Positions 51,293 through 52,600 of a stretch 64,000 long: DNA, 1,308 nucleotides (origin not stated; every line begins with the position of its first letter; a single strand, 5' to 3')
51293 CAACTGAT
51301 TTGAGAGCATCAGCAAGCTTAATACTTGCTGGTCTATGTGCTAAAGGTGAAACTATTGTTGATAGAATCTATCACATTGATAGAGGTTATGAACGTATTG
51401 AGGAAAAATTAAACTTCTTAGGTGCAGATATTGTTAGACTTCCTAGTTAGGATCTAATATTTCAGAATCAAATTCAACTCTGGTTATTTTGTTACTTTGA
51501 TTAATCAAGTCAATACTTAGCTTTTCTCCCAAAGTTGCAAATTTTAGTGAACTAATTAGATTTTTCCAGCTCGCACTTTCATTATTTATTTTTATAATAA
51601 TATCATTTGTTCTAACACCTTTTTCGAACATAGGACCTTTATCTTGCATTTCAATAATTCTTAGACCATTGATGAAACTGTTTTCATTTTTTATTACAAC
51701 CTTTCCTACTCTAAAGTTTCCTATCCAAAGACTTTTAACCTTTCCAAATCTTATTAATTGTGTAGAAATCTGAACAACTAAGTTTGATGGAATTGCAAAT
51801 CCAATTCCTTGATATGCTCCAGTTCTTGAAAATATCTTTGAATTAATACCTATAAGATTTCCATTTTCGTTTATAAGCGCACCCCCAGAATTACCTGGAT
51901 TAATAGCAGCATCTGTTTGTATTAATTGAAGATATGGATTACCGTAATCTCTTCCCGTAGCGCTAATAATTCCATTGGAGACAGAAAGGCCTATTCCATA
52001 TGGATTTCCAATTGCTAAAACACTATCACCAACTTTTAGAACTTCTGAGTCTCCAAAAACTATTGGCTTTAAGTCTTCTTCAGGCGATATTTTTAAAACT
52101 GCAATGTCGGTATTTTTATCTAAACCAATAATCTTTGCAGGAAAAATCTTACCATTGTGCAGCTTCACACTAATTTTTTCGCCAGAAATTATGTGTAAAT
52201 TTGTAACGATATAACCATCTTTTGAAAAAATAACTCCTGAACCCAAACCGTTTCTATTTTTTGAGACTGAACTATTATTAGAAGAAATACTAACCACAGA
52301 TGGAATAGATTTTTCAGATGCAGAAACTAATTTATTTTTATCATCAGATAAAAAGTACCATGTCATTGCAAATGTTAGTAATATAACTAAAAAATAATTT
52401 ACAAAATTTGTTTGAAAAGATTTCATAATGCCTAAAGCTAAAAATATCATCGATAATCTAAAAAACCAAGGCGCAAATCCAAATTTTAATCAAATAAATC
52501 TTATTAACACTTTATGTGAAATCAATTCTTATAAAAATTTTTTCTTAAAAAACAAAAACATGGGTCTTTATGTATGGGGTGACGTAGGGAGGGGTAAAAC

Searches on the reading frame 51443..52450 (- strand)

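Call 104: search_protein_families(library=pfam, proteins=[window:51443-52450:-], max_evalue=0.00001)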
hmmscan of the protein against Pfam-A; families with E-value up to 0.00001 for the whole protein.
window:51443-52450:- (335 aa): 2 families
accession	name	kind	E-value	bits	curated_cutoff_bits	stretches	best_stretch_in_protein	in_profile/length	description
PF13365.12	Trypsin_2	-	1.4e-32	113.8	27.6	1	70-202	1-144/144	Trypsin-like peptidase domain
PF00089.32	Trypsin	-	8.1e-17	62.2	20.6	1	45-224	8-215/220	Trypsin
